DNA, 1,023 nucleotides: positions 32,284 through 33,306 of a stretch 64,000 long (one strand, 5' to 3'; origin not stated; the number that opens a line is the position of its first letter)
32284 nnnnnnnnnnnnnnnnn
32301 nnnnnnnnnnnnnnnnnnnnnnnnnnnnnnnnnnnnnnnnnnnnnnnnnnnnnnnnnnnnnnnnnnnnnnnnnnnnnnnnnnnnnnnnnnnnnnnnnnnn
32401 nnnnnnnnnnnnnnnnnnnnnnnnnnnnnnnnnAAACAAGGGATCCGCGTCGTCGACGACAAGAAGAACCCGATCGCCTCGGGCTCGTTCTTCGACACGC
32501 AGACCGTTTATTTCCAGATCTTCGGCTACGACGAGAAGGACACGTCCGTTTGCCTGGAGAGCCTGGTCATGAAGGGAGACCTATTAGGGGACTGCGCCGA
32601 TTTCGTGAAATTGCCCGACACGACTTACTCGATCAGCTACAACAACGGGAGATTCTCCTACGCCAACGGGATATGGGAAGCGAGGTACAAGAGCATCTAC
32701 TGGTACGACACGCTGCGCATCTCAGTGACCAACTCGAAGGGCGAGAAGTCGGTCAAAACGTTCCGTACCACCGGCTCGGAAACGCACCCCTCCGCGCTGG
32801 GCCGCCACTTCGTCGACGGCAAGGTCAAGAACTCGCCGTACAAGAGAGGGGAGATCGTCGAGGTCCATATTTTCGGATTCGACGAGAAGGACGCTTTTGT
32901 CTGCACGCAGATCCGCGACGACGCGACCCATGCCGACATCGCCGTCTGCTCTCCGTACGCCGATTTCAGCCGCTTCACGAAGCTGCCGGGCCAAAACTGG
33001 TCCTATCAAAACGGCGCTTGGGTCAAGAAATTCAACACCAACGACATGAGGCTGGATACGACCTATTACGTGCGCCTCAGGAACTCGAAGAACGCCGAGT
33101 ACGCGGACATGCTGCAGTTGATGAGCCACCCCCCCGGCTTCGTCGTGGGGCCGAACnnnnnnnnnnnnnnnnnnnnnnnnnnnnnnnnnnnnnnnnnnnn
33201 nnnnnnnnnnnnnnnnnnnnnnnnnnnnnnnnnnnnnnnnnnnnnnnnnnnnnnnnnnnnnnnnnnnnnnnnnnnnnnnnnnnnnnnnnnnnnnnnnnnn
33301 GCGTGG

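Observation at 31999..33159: Secreted protein built from two copies of an unrecognised roughly 70-aa Cys-containing beta domain, encoded in a low-GC (about 55%) segment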

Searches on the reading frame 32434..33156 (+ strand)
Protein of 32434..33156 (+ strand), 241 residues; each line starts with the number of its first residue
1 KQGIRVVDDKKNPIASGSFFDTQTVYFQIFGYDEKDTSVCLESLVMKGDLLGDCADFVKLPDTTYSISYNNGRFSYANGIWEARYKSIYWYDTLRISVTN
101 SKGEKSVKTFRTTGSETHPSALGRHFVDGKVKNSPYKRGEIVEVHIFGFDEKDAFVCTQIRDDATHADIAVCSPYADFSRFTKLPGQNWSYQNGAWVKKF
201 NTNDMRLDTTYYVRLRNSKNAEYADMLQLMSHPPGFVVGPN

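Call 24: predict_structure(alignment_id=A2)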
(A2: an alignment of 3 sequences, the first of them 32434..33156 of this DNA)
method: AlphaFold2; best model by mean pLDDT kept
length: 241 residues; sequences in the alignment: 3
mean_pLDDT: 50.9   pTM: 0.38
mean pLDDT of the five models: 50.9, 44.0, 32.5, 29.7, 28.9
residues with pLDDT >= 90: 0; 70-90: 31; 50-70: 87; < 50: 123
segments of 3 or more residues with pLDDT < 50: 17-22, 45-72, 87-91, 113-135, 160-183, 205-214, 216-241
pLDDT, mean of each block of 10 residues (from residue 1): 72 59 63 70 44 37 28 56 54 67 70 37 28 47 59 53 45 38 57 68 52 48 30 40 36
secondary structure, 60 per line:
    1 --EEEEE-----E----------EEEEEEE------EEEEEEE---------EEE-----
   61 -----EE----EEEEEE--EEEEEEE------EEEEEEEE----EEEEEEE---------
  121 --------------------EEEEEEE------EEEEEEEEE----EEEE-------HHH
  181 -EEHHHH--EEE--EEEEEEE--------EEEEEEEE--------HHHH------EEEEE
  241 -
elements in order: E3-7 E24-30 E37-43 E53-55 E72-77 E80-86 E93-100 E105-111 E141-147 E154-162 E167-170 H184-187 E190-192 E195-201 E210-217 H226-229 E236-240
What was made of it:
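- Tried and rejected: The first AF2 run used only 3 sequences and gave pLDDT 51 (call 24).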

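Call 25: search_protein_representatives(alignment_id=A2)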
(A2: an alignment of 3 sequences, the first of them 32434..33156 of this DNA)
Query: 3 sequences, 245 profile positions. Proteins with E-value up to 0.001 (for the whole library): 11; up to 1e-10: 7; up to 1e-30: 2. The best 11 are listed.
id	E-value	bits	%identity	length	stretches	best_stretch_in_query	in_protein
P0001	8.4e-159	542.9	-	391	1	1-245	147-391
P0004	3.4e-37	144.6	-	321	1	5-244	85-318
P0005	8.2e-24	100.8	-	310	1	19-229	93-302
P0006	8.9e-24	100.7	-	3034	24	58-104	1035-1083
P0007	4.1e-22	95.2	-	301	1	22-244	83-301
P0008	1.1e-15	74.2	-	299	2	56-245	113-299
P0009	3.8e-15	72.4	-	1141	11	58-107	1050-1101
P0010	4.6e-10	55.8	-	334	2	73-205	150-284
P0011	3.4e-08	49.6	-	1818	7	68-143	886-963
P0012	1.7e-04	37.5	-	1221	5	17-205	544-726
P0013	4.8e-04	36.0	-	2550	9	60-122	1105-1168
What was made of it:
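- Tried and rejected: The giant repeat proteins P0006, P0009, P0011 and P0013 from the representative search (call 25) were rejected as family members.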

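Call 28: search_protein_families(library=pfam, proteins=[P0004, P0005, P0007, P0008, P0010, P0009, P0012], max_evalue=0.01)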
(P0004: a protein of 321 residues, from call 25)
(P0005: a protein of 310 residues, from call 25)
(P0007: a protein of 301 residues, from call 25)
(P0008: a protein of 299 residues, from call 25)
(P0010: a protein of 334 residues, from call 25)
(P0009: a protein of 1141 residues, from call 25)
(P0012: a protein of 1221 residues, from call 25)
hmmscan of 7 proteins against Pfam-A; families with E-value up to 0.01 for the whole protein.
P0004 (321 aa): 0 families

P0005 (310 aa): 0 families

P0007 (301 aa): 0 families

P0008 (299 aa): 0 families

P0010 (334 aa): 0 families

P0009 (1141 aa): 8 families
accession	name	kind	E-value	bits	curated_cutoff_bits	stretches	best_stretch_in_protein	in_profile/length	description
PF07495.19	Y_Y_Y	-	3.7e-24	84.9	26.6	0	536-551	28-42/65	Y_Y_Y domain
PF16405.10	DUF5013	-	1.7e-23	83.9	28.5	0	282-324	62-102/149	Domain of unknown function (DUF5013)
PF09430.16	EMC7_beta-sandw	-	3.9e-18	66.2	26.6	0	964-981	30-47/122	ER membrane protein complex subunit 7, beta-sandwich domain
PF13620.12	CarboxypepD_reg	-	2.6e-12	47.3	32.3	0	510-570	18-71/82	Carboxypeptidase regulatory-like domain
PF09912.14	DUF2141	-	1e-11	45.2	24.4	0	198-216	41-59/112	Uncharacterized protein conserved in bacteria (DUF2141)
PF17802.7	SpaA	-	3.7e-10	40.3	23.1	0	633-668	23-55/91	Prealbumin-like fold domain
PF18676.6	MBG_2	-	8.7e-08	33.1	25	0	1006-1068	19-71/72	MBG domain (YGX type)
PF18353.6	PG_isomerase_N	-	7.3e-06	26.8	25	0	980-1013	63-96/112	Phosphoglucose isomerase N-terminal domain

P0012 (1221 aa): 5 families
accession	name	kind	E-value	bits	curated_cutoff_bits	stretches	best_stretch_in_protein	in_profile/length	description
PF17847.7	GlcV_C_terminal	-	1.8e-07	31.9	27.6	0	832-846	15-29/61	Glucose ABC transporter C-terminal domain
PF14099.13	Polysacc_lyase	-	1.2e-06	29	29.9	1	106-229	59-181/210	Polysaccharide lyase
PF13414.12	TPR_11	-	0.0015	18.6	26.8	0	551-566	13-28/42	TPR repeat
PF19649.4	DUF6152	-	0.0017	18.9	27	0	1128-1177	23-72/98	Family of unknown function (DUF6152)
PF24052.1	Phage_lipoprotein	-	0.0018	18.7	27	0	1143-1164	11-32/80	Phage lipoprotein family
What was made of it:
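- On Described Ig-like sequence families (Pfam Big_1/2/3, IPT/TIG, fn3, CarboxypepD_reg, SpaA and others; NCBIfam): There are none at E<=0.01 for five homologues (call 28).
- Tried and rejected: P0009's repeats give only summed sub-threshold hits to various sandwich families (call 28), and P0011's repeats look like a different, N-rich repeat.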

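Call 31: find_homologous_proteins(query=A4, max_evalue=0.001)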
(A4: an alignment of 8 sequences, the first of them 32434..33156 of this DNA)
Query A4 (8 sequences) (241 aa, profile of the alignment): 4 proteins with E <= 0.001 among 3114 candidates.
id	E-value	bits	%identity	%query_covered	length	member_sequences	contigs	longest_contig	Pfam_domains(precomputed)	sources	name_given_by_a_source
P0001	4.3e-95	336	63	100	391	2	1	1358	-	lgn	-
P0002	1.5e-94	334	60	100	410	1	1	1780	-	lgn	-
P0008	4.6e-85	303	28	92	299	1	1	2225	-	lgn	-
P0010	1.1e-61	226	29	80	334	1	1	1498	-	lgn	-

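Call 35: search_solved_structures(query=A4, max_evalue=10, show_alignments=2)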
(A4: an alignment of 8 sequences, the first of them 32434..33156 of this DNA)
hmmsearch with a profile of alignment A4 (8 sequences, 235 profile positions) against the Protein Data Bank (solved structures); distinct sequences matched with E-value up to 10: 1.
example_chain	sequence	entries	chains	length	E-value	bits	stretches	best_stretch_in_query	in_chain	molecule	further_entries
3he1_A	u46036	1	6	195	0.73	12.3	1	149-197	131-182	Major exported Hcp3 protein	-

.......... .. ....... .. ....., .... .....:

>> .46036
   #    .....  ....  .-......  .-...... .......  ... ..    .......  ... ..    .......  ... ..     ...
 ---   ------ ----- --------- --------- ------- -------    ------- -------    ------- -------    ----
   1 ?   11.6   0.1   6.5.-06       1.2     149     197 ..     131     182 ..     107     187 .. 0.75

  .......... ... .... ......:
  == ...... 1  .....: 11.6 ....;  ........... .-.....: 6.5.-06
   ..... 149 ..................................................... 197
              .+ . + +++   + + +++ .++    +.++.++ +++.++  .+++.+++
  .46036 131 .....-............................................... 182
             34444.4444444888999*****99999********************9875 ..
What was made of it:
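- On Described Ig-like sequence families (Pfam Big_1/2/3, IPT/TIG, fn3, CarboxypepD_reg, SpaA and others; NCBIfam): A PDB sequence profile search gives only a chance hit at E 0.73 (call 35).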

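Call 38: find_related_loci(query=A2, collection=genome_contigs, flank=10000)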
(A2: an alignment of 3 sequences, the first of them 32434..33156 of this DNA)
Query A2 (241 aa) in genome_contigs; peptide patterns used: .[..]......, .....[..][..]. (x = any residue, [..] = any of these).
170 stretches matched a pattern, but none encodes a relative of the query by tblastn (E <= 1e-3).
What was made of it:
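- On Horizontally acquired accessory gene: No relative was found in 185,579 species-representative genomes using two family-specific peptide patterns (call 38).
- Tried and rejected: With A2 on species-representative genomes it found no relative (call 38).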

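Call 43: predict_structure(alignment_id=A4)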
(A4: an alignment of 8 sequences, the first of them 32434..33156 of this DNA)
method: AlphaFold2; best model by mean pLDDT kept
length: 241 residues; sequences in the alignment: 8
mean_pLDDT: 85.7   pTM: 0.75
mean pLDDT of the five models: 85.7, 85.7, 84.9, 82.7, 80.9
residues with pLDDT >= 90: 110; 70-90: 109; 50-70: 15; < 50: 7
segments of 3 or more residues with pLDDT < 50: 66-69
pLDDT, mean of each block of 10 residues (from residue 1): 91 85 90 93 84 82 56 84 87 91 93 78 91 88 93 93 87 86 92 92 89 92 88 57 46
secondary structure, 60 per line:
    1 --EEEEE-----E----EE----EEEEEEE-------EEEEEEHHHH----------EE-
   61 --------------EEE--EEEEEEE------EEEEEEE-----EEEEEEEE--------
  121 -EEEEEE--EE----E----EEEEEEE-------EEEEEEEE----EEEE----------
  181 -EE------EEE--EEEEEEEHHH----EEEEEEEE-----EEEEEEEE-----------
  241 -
elements in order: E3-7 E24-30 E38-43 H44-47 E75-77 E80-86 E93-99 E105-112 E122-127 E141-147 E155-162 E167-170 E190-192 E195-201 E209-216 E222-229
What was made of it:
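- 33124..33156 (+): Conserved C-terminal tail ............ The GFVVGP motif sits at or next to the extreme C-terminus in 6 of 8 two-domain members, across both lineages. Model confidence is low here (pLDDT 46-57, call 43), which suggests a linear motif outside the fold.
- On Ig-like beta-sandwich fold class: The AF2 model (pLDDT 85.7, call 43) has about 7 strands per domain.
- Structure: AF2 with 8 sequences gives pLDDT 85.7 and pTM 0.75, with two all-beta domains (call 43). Both predicted domains look complete (7 strands each, call 43).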

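Call 59: fold_search(model_id=the predicted structure, library=pdb)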
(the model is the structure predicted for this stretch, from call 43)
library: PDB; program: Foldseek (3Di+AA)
matches with E <= 10: 1987; with E <= 0.001: 660
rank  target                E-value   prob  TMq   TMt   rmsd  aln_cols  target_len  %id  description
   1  7tqg_L                1.2e-05  1.00  0.34  0.38   9.7       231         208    8  Crystal Structure of IOMA Fab inferred germline (released 2023-03-01)
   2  9nwu_B                1.2e-05  1.00  0.34  0.36  10.6       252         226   10  Crystal structure of a high affinity VL-VH tetrabody for the erythropoietin receptor (released 2025-10-01)
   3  7y9a_A                1.2e-05  1.00  0.28  0.33  12.5       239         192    8  Crystal structure of sDscam Ig1-2 domains, isoform beta2v6 (released 2023-05-24)
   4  9nwu_C                1.4e-05  1.00  0.35  0.37  10.9       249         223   10  Crystal structure of a high affinity VL-VH tetrabody for the erythropoietin receptor (released 2025-10-01)
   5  5n40                  1.4e-05  1.00  0.27  0.20  13.2       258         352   10  Structure of Yersinia pseudotuberculosis adhesin InvE (released 2017-04-12)
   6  6xkp_L                1.6e-05  1.00  0.32  0.36  10.4       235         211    8  Crystal structure of SARS-CoV-2 receptor binding domain in complex with neutralizing antibody CV07-270 (released 2020-10-14)
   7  3muh_L                1.9e-05  1.00  0.34  0.37  10.0       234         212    8  Crystal structure of PG9 light chain (released 2010-06-16)
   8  3lrs_B                2.3e-05  1.00  0.28  0.31  14.2       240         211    8  Structure of PG16, an antibody with broad and potent neutralization of HIV-1 (released 2010-06-09)
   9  7xsa_I                2.5e-05  1.00  0.34  0.38   9.7       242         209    9  Crystal structure of SARS-CoV-2 spike receptor binding domain bound with P2S-2E9 Fab (released 2023-05-10)
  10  1epf_B                2.8e-05  1.00  0.30  0.35  11.2       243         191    9  CRYSTAL STRUCTURE OF THE TWO N-TERMINAL IMMUNOGLOBULIN DOMAINS OF THE NEURAL CELL ADHESION MOLECULE (NCAM) (released 2000-10-09)
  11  6vtu_L                2.8e-05  1.00  0.32  0.35  11.0       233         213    8  DH717.1 Fab monomer in complex with man9 glycan (released 2020-12-30)
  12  8gb5_K                2.8e-05  1.00  0.32  0.35  14.8       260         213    9  Crystal structure of SARS-CoV-2 receptor binding domain in complex with neutralizing antibody 25F9 (released 2023-05-24)
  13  5jpm_A                2.8e-05  1.00  0.29  0.13  12.2       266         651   12  Structure of the complex of human complement C4 with MASP-2 rebuilt using iMDFF (released 2016-08-10)
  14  8gb5_C                3.1e-05  1.00  0.32  0.35  14.8       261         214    9  Crystal structure of SARS-CoV-2 receptor binding domain in complex with neutralizing antibody 25F9 (released 2023-05-24)
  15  5w08_L                3.2e-05  1.00  0.30  0.33  14.1       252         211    8  A/Texas/50/2012(H3N2) Influenza hemagglutinin in complex with K03.12 Fab (released 2018-02-14)
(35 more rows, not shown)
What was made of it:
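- On Ig-like beta-sandwich fold class: Foldseek gives probability 1.0 to tandem Ig pairs (call 59).
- Foldseek against PDB returns tandem Ig pairs such as NCAM Ig1-2, sDscam, invasin InvE and Fab chains, with probability 1.0 (call 59).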

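Call 64: find_encoding_contigs(protein=P0008, flank=5000)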
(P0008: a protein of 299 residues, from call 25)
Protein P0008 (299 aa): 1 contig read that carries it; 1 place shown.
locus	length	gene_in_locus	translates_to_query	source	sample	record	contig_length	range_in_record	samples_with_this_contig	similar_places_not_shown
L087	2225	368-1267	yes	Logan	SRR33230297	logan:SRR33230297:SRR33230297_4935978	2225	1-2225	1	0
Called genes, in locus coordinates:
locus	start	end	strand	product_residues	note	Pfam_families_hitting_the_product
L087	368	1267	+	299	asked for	-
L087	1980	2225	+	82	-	?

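Call 65: find_encoding_contigs(protein=P0010, flank=5000)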
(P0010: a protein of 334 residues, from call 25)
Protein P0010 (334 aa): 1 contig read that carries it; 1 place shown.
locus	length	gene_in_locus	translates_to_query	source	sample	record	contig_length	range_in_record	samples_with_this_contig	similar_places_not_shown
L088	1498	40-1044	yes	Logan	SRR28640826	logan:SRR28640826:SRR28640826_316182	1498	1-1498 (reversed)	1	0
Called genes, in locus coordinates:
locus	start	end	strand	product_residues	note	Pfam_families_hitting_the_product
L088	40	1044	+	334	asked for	-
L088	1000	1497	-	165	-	?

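Call 75: fold_search(model_id=the predicted structure, library=viral)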
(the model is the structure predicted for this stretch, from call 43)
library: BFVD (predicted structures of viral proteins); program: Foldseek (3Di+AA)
matches with E <= 10: 1038; with E <= 0.001: 50
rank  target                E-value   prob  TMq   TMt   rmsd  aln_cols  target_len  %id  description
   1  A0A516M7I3            7.9e-06  1.00  0.28  0.16  14.1       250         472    9  (no name in the UniProt tables at hand)
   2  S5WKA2                1.3e-05  1.00  0.26  0.15  14.2       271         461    8  Uncharacterized protein [Pseudomonas phage PaBG]
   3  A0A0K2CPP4            2.8e-05  1.00  0.26  0.09  16.7       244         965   11  LamG-like jellyroll fold domain-containing protein [Brevibacillus phage SecTim467]
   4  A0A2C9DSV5            6.0e-05  1.00  0.26  0.22  13.3       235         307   11  CD200-like protein [Western grey kangaroopox virus]
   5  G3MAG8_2              9.2e-05  1.00  0.25  0.09  16.0       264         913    9  Gp427 [Bacillus phage G]
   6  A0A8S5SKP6            9.2e-05  1.00  0.25  0.15  15.9       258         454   10  Uncharacterized protein [Siphoviridae sp. ctrCN24]
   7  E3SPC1                9.7e-05  1.00  0.29  0.10  14.7       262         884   10  Virion structural protein [Prochlorococcus phage Syn1]
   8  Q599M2                1.1e-04  1.00  0.29  0.24  16.5       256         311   11  R138 protein (Fragment) [Murid betaherpesvirus 2]
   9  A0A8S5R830            1.2e-04  1.00  0.37  0.46   7.1       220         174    9  BIG2 domain-containing protein (Fragment) [virus sp. ctee23]
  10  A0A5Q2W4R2            1.2e-04  1.00  0.27  0.24  14.2       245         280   12  (no name in the UniProt tables at hand)
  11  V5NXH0                1.5e-04  1.00  0.28  0.14  16.0       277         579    8  F-Nec2 protein [Chelonid alphaherpesvirus 5]
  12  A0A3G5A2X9            1.8e-04  1.00  0.23  0.17   9.5       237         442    9  IPT/TIG domain-containing protein [Harvfovirus sp.]
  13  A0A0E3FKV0            1.9e-04  0.97  0.23  0.15  18.7       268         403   13  Uncharacterized protein [Synechococcus phage ACG-2014f_Syn7803US26]
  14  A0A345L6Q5            2.2e-04  0.99  0.25  0.15  16.2       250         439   10  Uncharacterized protein [Serratia phage Scapp]
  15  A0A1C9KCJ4            2.3e-04  0.90  0.19  0.15  21.0       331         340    9  Ifn-alpha/beta receptor glycoprotein [Volepox virus]
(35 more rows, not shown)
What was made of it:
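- Foldseek against BFVD returns BIG2, IPT/TIG and Ig (call 75).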

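Call 83: find_encoding_contigs(protein=P0004, flank=8000)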
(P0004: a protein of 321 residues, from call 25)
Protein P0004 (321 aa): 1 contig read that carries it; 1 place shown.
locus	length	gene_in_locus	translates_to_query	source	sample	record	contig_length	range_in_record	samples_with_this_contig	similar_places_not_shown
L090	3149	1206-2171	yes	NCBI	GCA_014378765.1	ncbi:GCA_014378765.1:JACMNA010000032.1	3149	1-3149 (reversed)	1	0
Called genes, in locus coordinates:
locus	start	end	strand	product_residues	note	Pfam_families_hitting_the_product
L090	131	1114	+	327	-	PF09243:Rsm22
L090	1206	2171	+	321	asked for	-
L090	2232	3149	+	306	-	PF01571:GCV_T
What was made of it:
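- On Glycine cleavage operon: One unexplained second adjacency exists in L090 (call 83).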
